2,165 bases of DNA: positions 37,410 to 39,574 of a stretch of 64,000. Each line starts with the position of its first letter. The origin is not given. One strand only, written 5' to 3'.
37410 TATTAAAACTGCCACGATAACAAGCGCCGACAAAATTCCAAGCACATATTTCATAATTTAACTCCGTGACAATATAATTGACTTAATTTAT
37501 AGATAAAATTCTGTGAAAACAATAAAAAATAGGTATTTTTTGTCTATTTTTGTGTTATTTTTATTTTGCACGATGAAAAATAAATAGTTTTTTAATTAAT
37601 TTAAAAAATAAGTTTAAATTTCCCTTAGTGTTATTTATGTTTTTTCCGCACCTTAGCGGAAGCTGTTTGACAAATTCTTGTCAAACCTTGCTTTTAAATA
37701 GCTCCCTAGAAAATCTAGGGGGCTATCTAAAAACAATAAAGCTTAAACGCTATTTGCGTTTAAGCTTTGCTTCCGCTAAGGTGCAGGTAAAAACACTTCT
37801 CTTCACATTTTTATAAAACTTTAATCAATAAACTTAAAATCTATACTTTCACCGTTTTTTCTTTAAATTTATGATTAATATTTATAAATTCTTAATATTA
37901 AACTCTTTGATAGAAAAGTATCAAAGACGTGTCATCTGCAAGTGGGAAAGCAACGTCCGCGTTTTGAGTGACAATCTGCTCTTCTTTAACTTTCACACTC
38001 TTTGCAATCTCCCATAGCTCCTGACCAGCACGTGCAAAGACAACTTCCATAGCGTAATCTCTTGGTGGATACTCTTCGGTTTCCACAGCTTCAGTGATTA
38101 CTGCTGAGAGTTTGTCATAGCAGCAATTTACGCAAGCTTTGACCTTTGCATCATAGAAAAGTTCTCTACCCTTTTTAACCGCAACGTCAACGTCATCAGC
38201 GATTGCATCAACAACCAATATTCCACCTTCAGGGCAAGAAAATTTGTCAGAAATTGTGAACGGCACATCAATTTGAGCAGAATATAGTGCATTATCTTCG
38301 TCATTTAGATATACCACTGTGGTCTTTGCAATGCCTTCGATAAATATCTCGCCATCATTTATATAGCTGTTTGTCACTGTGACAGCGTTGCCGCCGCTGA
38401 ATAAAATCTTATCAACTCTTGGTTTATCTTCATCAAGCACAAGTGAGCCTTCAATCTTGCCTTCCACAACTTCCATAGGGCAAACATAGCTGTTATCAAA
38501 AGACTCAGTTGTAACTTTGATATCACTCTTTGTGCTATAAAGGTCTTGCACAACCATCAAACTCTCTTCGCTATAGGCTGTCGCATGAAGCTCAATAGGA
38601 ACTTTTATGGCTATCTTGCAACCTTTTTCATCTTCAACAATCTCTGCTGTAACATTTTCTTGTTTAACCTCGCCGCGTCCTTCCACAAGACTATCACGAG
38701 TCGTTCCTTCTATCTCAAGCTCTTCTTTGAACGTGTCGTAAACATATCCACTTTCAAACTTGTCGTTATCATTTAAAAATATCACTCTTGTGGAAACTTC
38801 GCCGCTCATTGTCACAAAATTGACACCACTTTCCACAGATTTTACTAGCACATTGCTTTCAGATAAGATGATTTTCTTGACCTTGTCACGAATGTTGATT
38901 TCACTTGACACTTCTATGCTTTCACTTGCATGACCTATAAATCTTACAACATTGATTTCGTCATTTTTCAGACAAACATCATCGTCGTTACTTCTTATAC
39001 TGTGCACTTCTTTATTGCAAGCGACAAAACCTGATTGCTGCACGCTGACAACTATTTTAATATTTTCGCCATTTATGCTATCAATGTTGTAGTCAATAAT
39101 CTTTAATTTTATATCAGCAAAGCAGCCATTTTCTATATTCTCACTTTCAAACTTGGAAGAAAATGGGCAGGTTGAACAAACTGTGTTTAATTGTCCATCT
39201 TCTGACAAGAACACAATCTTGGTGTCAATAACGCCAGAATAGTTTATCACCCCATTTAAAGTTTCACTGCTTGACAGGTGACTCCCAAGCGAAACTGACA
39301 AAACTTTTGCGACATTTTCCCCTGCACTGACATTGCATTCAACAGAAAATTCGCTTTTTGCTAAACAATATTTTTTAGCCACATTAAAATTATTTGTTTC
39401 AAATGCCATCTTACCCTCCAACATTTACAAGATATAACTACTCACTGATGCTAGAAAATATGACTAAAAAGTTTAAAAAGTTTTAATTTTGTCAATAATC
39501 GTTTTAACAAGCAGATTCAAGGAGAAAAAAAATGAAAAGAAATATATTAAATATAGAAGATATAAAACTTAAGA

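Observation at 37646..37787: Nested palindrome B between the SipL-like gene and spoIIR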

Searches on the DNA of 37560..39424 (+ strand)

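Call 47: search_rna_families(source=window, start=37560, end=37900, threshold=evalue, max_evalue=10)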
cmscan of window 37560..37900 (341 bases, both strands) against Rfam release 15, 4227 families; matches with E-value up to 10: 14.
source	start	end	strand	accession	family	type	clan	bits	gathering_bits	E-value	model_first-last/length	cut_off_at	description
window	37681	37746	-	RF03664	MIR6288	Gene; miRNA;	-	25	74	0.0078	1-92/92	no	MIR6288 microRNA precursor family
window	37692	37823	-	RF00515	PyrR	Cis-reg;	-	24.6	54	0.22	1-115/115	no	PyrR binding site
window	37623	37746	+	RF02325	TtnuHACA18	Gene; snRNA; snoRNA; HACA-box;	-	22.7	100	0.28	1-130/130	no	Tetrahymena snoRNA TtnuHACA18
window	37681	37746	-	RF03616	MIR1888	Gene; miRNA;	-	18.8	72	0.49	1-101/101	no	MIR1888 microRNA precursor family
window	37560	37730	+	RF02452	ncr1575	Gene; sRNA;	-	18.3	60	2.8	46-212/212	5'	Bacillus sRNA ncr1575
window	37695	37768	-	RF00042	CopA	Gene; antisense;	-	18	60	0.95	1-92/92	no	CopA-like RNA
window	37686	37738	-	RF03959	mir-303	Gene; miRNA;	-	16.5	77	4.2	1-70/70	no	mir-303 microRNA precursor family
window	37610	37700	+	RF02529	SSRC8_1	Gene; sRNA;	-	16.3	80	1.7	1-150/150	no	Streptococcus sRNA SSRC8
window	37687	37737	-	RF03284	mir-4637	Gene; miRNA;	-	15.8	89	2.8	1-84/84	no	mir-4637 microRNA precursor family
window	37629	37686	-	RF03080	RT-9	Gene; sRNA;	-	15.6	46.1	6.3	1-92/92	no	RT-9 RNA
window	37697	37752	-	RF00066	U7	Gene; snRNA;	-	14.7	34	0.88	1-62/62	no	U7 small nuclear RNA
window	37725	37768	+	RF01822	RsaJ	Gene; sRNA;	-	12.9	100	0.9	241-287/287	no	RNA Staph. aureus A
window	37634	37701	+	RF02188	ST7-OT4_2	Gene; lncRNA;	-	12.7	55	4.7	108-172/172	no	ST7 overlapping transcript 4 conserved region 2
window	37710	37768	+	RF02503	Atu_C9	Gene; sRNA;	-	10.7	40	1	135-192/192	no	Rhizobiales sRNA Atu_C9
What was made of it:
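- On Described structured RNA family (Rfam 15): The best sub-threshold hits on the region score 25 bits against thresholds of 54-100 (call 47).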

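Call 48: search_dna_similar(query=window:37600-37830:+, collection=plasmids, mode=distant, max_evalue=0.01)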
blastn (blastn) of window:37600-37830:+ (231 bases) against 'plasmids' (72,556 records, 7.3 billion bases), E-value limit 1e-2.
No match.

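Call 49: search_dna_similar(query=window:37600-37830:+, collection=phages, mode=distant, max_evalue=0.01)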
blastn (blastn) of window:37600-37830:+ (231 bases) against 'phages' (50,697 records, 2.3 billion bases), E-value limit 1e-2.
No match.
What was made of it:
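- Tried and rejected: blastn against plasmids and phages (calls 48, 49).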

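Call 53: search_rna_families(sources=[L007, L004, L001, L002], threshold=gathering)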
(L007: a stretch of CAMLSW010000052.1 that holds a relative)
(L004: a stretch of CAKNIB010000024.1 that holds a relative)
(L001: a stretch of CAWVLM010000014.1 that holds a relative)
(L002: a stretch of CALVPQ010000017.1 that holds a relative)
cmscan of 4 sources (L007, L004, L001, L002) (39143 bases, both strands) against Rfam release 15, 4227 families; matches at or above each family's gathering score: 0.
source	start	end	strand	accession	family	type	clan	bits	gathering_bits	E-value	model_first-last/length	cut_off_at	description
